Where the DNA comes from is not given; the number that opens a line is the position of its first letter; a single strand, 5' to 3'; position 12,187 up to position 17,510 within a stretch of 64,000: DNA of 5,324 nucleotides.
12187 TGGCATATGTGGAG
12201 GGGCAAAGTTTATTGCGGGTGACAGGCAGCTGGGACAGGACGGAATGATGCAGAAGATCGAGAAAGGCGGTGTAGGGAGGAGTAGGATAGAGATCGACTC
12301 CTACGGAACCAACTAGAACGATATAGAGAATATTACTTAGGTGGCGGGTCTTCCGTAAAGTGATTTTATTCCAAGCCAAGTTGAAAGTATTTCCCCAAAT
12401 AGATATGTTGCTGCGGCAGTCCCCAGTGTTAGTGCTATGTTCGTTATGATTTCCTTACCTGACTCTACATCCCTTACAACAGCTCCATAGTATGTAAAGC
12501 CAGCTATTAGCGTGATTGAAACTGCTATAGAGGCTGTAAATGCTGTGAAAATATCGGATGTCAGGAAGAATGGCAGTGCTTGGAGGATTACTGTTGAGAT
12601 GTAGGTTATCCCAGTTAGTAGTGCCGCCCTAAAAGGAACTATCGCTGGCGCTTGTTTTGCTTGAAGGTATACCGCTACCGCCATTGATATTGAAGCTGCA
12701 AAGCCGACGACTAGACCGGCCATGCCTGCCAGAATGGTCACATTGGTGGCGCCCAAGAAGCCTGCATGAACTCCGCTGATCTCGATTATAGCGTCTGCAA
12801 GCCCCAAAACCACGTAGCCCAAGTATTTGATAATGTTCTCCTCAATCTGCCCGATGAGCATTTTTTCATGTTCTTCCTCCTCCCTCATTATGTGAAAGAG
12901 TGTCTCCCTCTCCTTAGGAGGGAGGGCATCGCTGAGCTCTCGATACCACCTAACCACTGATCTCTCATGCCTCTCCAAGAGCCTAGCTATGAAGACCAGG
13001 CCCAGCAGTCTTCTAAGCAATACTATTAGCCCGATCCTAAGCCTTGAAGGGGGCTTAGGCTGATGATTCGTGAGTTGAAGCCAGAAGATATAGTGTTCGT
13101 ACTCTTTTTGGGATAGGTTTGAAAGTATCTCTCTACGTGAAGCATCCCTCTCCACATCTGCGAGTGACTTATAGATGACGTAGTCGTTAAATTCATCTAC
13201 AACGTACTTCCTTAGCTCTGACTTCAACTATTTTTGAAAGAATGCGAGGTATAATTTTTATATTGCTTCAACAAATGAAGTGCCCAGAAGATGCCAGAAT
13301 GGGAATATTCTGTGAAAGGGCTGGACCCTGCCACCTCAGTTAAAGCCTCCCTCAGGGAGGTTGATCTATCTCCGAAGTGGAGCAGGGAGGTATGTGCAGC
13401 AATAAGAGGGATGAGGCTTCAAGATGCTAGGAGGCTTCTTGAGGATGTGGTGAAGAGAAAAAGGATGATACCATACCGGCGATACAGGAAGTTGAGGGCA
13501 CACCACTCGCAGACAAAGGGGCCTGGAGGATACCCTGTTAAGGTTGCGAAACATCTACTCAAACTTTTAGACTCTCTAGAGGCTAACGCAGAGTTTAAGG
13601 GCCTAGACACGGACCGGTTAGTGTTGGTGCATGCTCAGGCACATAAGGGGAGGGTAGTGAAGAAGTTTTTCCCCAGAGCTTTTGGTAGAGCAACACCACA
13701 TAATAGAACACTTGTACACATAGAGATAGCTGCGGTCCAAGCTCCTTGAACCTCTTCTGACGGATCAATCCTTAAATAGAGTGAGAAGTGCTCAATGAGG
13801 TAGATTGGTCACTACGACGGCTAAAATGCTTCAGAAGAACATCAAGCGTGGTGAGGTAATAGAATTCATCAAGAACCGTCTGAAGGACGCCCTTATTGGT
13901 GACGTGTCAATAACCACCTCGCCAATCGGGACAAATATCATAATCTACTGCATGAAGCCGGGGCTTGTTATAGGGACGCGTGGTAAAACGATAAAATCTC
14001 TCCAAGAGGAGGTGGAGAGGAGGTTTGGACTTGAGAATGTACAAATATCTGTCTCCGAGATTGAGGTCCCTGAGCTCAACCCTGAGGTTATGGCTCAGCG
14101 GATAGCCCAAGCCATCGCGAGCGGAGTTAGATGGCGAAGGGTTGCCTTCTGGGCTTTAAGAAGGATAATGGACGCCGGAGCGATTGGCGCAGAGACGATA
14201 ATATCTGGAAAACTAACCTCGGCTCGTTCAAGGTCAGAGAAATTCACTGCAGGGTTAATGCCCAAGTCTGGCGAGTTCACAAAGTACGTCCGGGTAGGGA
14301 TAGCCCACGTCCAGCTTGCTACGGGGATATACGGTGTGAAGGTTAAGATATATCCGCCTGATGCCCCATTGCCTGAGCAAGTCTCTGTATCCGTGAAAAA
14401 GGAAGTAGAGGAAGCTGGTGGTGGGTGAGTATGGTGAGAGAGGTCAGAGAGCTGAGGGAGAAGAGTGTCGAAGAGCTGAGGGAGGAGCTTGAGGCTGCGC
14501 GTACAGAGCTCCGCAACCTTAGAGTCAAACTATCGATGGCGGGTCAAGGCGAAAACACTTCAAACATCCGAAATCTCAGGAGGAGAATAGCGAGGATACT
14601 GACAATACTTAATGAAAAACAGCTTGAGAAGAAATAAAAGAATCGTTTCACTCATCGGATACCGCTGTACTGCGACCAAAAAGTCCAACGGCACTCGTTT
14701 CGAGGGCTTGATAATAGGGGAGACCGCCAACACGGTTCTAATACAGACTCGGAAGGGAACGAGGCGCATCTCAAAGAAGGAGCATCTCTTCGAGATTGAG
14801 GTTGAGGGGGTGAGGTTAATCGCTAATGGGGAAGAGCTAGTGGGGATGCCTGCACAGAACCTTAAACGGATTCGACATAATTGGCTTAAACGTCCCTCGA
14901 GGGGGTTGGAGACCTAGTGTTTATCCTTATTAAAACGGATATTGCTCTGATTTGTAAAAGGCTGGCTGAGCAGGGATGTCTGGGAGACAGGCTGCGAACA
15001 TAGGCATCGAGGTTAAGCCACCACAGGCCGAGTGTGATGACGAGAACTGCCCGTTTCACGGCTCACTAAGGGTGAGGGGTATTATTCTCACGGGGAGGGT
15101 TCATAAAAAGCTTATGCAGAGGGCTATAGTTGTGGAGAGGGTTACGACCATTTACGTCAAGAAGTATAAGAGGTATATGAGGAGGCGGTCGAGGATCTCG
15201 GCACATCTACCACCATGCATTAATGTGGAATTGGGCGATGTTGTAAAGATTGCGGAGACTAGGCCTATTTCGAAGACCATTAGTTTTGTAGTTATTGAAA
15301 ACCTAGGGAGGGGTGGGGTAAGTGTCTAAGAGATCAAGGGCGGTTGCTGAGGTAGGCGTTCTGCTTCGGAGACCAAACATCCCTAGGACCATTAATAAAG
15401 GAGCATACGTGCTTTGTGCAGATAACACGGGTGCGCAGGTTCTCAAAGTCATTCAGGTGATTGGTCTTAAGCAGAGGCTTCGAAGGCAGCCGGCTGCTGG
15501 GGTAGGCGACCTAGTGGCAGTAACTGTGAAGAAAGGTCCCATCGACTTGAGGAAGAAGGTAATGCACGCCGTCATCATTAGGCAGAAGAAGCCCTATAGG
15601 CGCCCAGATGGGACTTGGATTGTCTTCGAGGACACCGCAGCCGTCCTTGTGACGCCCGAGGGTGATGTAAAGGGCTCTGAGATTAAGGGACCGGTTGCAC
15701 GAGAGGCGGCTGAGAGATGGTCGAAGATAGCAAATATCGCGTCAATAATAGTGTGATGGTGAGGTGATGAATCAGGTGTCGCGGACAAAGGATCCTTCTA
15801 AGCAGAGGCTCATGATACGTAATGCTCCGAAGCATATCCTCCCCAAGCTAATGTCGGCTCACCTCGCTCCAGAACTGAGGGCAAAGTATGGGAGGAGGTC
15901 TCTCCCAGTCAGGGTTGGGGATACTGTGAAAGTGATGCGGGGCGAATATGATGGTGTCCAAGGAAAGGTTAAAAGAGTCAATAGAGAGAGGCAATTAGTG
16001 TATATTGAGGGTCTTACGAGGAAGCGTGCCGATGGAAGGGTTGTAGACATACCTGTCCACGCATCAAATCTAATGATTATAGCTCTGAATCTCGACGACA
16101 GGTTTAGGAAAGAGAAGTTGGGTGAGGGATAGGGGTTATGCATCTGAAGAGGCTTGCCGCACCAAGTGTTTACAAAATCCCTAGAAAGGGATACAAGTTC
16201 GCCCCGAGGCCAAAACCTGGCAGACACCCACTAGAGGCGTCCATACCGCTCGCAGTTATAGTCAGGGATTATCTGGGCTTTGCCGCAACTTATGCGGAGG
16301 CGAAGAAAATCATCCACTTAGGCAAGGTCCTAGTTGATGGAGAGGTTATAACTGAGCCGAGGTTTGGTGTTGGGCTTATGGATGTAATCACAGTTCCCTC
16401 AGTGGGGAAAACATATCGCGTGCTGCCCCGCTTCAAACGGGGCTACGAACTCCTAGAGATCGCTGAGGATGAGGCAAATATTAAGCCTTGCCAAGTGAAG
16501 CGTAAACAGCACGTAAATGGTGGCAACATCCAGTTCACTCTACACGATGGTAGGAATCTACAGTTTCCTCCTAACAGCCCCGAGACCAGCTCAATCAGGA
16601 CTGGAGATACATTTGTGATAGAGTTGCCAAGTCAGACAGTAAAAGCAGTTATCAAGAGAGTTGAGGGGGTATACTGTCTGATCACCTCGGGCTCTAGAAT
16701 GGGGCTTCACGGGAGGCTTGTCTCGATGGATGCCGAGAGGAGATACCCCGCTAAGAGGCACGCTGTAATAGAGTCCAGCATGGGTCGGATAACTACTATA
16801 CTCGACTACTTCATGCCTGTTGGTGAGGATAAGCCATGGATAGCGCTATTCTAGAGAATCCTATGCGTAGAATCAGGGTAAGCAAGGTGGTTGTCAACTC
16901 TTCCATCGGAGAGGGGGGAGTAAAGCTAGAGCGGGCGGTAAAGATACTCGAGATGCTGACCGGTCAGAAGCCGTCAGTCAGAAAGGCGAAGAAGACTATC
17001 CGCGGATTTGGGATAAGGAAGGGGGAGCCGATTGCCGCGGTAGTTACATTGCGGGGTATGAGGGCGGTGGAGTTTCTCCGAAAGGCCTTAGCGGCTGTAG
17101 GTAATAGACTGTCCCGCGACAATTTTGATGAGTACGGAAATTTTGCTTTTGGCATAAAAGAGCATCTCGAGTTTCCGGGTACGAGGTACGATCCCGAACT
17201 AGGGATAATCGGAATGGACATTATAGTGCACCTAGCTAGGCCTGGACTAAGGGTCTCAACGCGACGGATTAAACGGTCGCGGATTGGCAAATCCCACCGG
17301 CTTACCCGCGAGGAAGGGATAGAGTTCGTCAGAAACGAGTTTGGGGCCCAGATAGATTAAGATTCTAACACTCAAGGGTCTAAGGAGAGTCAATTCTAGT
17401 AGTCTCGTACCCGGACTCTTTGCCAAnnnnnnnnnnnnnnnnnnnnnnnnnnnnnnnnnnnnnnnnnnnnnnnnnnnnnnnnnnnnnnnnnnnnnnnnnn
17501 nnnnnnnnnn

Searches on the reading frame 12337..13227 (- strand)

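Call 67: search_protein_families(library=pfam, proteins=[window:12337-13227:-], max_evalue=0.00001)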
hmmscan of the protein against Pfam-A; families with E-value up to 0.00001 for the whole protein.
window:12337-13227:- (296 aa): 1 family
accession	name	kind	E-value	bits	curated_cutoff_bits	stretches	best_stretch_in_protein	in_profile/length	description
PF01988.24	VIT1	-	5.2e-10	39.9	28.1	1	196-278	131-213/214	VIT family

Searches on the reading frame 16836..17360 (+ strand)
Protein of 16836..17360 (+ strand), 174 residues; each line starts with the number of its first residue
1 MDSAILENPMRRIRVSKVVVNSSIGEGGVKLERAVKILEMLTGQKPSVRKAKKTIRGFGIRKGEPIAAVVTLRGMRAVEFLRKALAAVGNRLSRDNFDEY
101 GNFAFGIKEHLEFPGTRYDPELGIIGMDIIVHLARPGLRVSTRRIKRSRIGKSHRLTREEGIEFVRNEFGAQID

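Call 63: find_homologous_proteins(query=window:16836-17360:+, max_evalue=1e-30)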
Query window:16836-17360:+ (174 aa): 2236 proteins with E <= 1e-30 among 2421 candidates; the best 120 are listed.
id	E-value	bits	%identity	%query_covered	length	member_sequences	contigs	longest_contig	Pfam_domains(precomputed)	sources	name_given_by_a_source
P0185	2.2e-105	367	100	100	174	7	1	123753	PF00281.25,PF00673.27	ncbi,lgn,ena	-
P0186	1.4e-90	319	84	99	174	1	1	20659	PF00281.25,PF00673.27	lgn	-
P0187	5.0e-88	311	80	100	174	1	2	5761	PF00281.25,PF00673.27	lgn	-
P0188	2.8e-85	302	78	100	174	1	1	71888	PF00281.25,PF00673.27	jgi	-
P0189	8.8e-85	300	85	95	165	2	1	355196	PF00281.25,PF00673.27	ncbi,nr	ncbi:MAG: 50S ribosomal protein L5 [Aigarchaeota archaeon]|nr:50S ribosomal protein L5 [Candidatus C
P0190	1.3e-83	297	79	99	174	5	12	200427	PF00281.25,PF00673.27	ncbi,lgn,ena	-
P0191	1.5e-78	280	85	86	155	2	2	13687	PF00281.25,PF00673.27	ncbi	ncbi:MAG: 50S ribosomal protein L5, partial [Nitrososphaerota archaeon]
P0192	2.2e-76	273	73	100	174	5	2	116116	PF00281.25,PF00673.27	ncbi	-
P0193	6.0e-76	272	75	95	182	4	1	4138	PF00281.25,PF00673.27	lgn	-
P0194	8.0e-76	271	72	99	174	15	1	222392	PF00281.25,PF00673.27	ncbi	-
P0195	1.2e-74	267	71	96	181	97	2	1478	PF00281.25,PF00673.27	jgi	jgi:large subunit ribosomal protein L5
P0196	3.2e-74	266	73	96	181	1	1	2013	PF00281.25,PF00673.27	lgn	-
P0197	6.9e-74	265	70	99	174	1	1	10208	PF00281.25,PF00673.27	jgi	jgi:large subunit ribosomal protein L5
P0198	1.3e-73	264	70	99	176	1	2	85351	PF00281.25,PF00673.27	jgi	jgi:large subunit ribosomal protein L5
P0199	1.3e-73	264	70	99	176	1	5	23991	PF00281.25,PF00673.27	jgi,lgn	jgi:large subunit ribosomal protein L5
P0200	3.4e-73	263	71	96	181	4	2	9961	PF00281.25,PF00673.27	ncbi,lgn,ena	ncbi:MAG: 50S ribosomal protein L5 [Nitrososphaerota archaeon]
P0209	2.4e-71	257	70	95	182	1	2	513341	PF00281.25,PF00673.27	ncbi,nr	ncbi:MAG: 50S ribosomal protein L5 [Thaumarchaeota archaeon]|nr:50S ribosomal protein L5 [Candidatus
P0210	2.8e-71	257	67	99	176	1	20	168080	PF00281.25,PF00673.27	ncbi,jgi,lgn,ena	ncbi:MAG: 50S ribosomal protein L5 [Nitrososphaerota archaeon]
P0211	4.4e-71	256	69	97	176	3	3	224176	PF00281.25,PF00673.27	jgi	jgi:large subunit ribosomal protein L5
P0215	1.4e-70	254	69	95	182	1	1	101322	PF00281.25,PF00673.27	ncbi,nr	ncbi:MAG: 50S ribosomal protein L5 [Thaumarchaeota archaeon]|nr:50S ribosomal protein L5 [Candidatus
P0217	2.5e-70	253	66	99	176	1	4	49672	PF00281.25,PF00673.27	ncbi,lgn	ncbi:MAG: 50S ribosomal protein L5 [Nitrososphaerota archaeon]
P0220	1.0e-69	251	66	99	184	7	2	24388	PF00281.25,PF00673.27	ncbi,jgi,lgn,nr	ncbi:MAG: 50S ribosomal protein L5 [Thaumarchaeota archaeon]|jgi:large subunit ribosomal protein L5|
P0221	1.6e-69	251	68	97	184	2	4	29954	PF00281.25,PF00673.27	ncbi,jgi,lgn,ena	jgi:large subunit ribosomal protein L5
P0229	1.4e-68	248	68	96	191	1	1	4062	PF00281.25,PF00673.27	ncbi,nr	ncbi:MAG: 50S ribosomal protein L5 [Thaumarchaeota archaeon]|nr:50S ribosomal protein L5 [Nitrososph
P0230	1.8e-68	247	68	96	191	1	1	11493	PF00281.25,PF00673.27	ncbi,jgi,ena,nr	ncbi:MAG: 50S ribosomal protein L5 [Thaumarchaeota archaeon]|nr:MAG: 50S ribosomal protein L5 [Nitro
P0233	2.2e-68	247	65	99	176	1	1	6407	PF00281.25,PF00673.27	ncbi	ncbi:MAG: 50S ribosomal protein L5 [Nitrososphaerota archaeon]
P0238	4.2e-68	246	68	96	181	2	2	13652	PF00281.25,PF00673.27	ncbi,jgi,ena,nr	ncbi:MAG: 50S ribosomal protein L5 [Thaumarchaeota archaeon]|nr:50S ribosomal protein L5 [Nitrososph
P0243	1.1e-67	245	68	96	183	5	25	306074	PF00281.25,PF00673.27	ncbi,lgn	ncbi:MAG: 50S ribosomal protein L5 [Nitrososphaerota archaeon]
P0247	2.9e-67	243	65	99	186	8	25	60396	PF00281.25,PF00673.27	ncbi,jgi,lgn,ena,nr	ncbi:MAG: 50S ribosomal protein L5 [Nitrososphaerota archaeon]|nr:50S ribosomal protein L5 [Candidat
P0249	3.5e-67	243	68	96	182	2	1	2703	PF00281.25,PF00673.27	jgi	jgi:large subunit ribosomal protein L5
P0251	3.6e-67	243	68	96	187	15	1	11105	PF00281.25,PF00673.27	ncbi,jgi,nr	ncbi:MAG: 50S ribosomal protein L5 [Thaumarchaeota archaeon]|nr:MAG: 50S ribosomal protein L5 [Nitro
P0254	8.6e-67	242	65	97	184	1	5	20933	PF00281.25,PF00673.27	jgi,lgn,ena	jgi:large subunit ribosomal protein L5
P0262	1.9e-65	238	66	96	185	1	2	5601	PF00281.25,PF00673.27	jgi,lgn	jgi:large subunit ribosomal protein L5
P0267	1.9e-64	234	65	97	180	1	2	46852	PF00281.25,PF00673.27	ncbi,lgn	ncbi:MAG: 50S ribosomal protein L5 [Candidatus Caldarchaeales archaeon]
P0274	5.4e-64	233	62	98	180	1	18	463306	PF00281.25,PF00673.27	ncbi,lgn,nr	ncbi:MAG: 50S ribosomal protein L5 [Candidatus Bathyarchaeia archaeon]|nr:50S ribosomal protein L5 [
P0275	5.5e-64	233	61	96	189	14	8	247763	PF00281.25,PF00673.27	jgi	jgi:large subunit ribosomal protein L5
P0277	1.3e-63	232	64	96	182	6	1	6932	PF00281.25,PF00673.27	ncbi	ncbi:MAG: 50S ribosomal protein L5 [Candidatus Bathyarchaeia archaeon]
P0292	5.5e-63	230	62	99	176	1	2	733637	PF00281.25,PF00673.27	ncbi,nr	ncbi:MAG: 50S ribosomal protein L5 [Aigarchaeota archaeon]|nr:50S ribosomal protein L5 [Aigarchaeota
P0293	5.6e-63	229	63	95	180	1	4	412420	PF00281.25,PF00673.27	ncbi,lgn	ncbi:MAG: 50S ribosomal protein L5 [Nitrososphaerota archaeon]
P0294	5.8e-63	229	62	97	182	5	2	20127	PF00281.25,PF00673.27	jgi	jgi:large subunit ribosomal protein L5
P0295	6.4e-63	229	64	96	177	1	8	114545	PF00281.25,PF00673.27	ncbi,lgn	ncbi:MAG: 50S ribosomal protein L5 [Candidatus Caldarchaeum sp.]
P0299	1.0e-62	229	63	96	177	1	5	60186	PF00281.25,PF00673.27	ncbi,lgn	ncbi:MAG: 50S ribosomal protein L5 [Candidatus Caldarchaeum sp.]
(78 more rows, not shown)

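Call 64: find_encoding_contigs(protein=P0295, flank=5000, max_places=1)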
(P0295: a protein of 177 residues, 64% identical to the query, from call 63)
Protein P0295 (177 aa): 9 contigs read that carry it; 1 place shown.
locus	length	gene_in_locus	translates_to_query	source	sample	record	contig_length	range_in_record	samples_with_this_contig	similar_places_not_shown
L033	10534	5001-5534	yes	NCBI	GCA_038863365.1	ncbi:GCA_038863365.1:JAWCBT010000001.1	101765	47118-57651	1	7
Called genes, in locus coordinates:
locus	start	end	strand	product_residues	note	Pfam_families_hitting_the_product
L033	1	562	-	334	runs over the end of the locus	PF01266:DAO (faint), PF03486:HI0933_like (faint), PF07992:Pyr_redox_2, PF12831:FAD_oxidored (faint), PF13738:Pyr_redox_3, PF00070:Pyr_redox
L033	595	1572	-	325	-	PF04014:MazE_antitoxin, PF01895:PhoU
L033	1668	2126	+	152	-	PF00237:Ribosomal_L22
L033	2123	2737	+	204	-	PF07650:KH_2, PF00189:Ribosomal_S3_C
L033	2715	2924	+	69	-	PF00831:Ribosomal_L29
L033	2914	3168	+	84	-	PF01868:RNase_P-MRP_p29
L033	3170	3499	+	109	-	PF00366:Ribosomal_S17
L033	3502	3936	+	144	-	PF00238:Ribosomal_L14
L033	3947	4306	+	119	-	PF16906:Ribosomal_L26, PF00467:KOW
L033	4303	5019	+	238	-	PF08071:RS4NT (weak), PF00900:Ribosomal_S4e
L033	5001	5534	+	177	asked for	PF00281:Ribosomal_L5, PF00673:Ribosomal_L5_C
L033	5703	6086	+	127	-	PF00410:Ribosomal_S8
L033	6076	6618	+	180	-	PF00347:Ribosomal_L6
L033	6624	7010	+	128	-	PF01655:Ribosomal_L32e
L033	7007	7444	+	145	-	PF01280:Ribosomal_L19e, PF25476:Ribosomal_L19e_C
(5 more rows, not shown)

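Call 65: find_encoding_contigs(protein=P0292, flank=5000, max_places=1)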
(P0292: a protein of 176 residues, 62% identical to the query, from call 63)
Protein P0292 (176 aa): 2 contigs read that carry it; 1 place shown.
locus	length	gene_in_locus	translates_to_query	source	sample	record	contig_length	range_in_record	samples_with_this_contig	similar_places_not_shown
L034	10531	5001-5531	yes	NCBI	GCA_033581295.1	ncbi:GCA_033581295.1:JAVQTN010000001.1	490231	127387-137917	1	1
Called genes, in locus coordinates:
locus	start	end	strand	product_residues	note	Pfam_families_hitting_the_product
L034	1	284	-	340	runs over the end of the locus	PF01266:DAO (faint), PF03486:HI0933_like (faint), PF07992:Pyr_redox_2, PF12831:FAD_oxidored (weak), PF13450:NAD_binding_8 (faint), PF13738:Pyr_redox_3, PF00070:Pyr_redox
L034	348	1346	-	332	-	PF04014:MazE_antitoxin, PF01895:PhoU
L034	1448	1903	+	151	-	PF00237:Ribosomal_L22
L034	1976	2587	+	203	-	PF07650:KH_2, PF00189:Ribosomal_S3_C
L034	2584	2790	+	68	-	PF00831:Ribosomal_L29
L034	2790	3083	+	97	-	PF01868:RNase_P-MRP_p29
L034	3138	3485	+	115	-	PF00366:Ribosomal_S17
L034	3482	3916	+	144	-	PF00238:Ribosomal_L14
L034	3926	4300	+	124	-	PF16906:Ribosomal_L26, PF23287:KOW7_SPT5 (weak), PF00467:KOW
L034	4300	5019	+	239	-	PF08071:RS4NT, PF01479:S4 (faint), PF00900:Ribosomal_S4e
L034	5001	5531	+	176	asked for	PF00281:Ribosomal_L5, PF00673:Ribosomal_L5_C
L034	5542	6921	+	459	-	PF00815:Histidinol_dh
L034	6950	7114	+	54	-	-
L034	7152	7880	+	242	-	-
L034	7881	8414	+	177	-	PF22784:PTP-SAK, PF00782:DSPc, PF14566:PTPlike_phytase (weak), PF22741:PTP-NADK, PF22785:Tc-R-P, PF00102:Y_phosphatase (weak)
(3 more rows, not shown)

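Call 66: find_encoding_contigs(protein=P0210, flank=5000, max_places=1)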
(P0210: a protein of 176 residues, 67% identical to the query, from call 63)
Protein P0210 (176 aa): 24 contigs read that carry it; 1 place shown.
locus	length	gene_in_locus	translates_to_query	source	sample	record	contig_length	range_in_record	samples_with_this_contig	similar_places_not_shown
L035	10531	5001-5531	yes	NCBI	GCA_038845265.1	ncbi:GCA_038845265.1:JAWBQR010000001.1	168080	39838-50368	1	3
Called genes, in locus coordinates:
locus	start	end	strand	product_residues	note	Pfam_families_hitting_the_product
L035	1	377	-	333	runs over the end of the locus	PF04014:MazE_antitoxin, PF01895:PhoU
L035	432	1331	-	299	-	PF01988:VIT1 (faint)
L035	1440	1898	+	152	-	PF00237:Ribosomal_L22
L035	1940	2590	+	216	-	PF07650:KH_2, PF00189:Ribosomal_S3_C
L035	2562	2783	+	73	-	PF00831:Ribosomal_L29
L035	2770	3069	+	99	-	PF01868:RNase_P-MRP_p29 (weak)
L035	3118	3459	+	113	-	PF00366:Ribosomal_S17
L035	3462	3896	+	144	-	PF00238:Ribosomal_L14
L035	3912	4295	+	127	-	PF16906:Ribosomal_L26, PF23291:KOW4_SPT5 (faint), PF00467:KOW, PF23284:KOW2_Spt5 (weak)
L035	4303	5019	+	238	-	PF08071:RS4NT, PF00900:Ribosomal_S4e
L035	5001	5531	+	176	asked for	PF00281:Ribosomal_L5, PF00673:Ribosomal_L5_C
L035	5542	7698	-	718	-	PF03104:DNA_pol_B_exo1 (weak), PF00136:DNA_pol_B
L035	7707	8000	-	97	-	PF26485:DUF8156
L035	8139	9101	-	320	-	PF00296:Bac_luciferase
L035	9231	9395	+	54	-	PF00253:Ribosomal_S14 (weak)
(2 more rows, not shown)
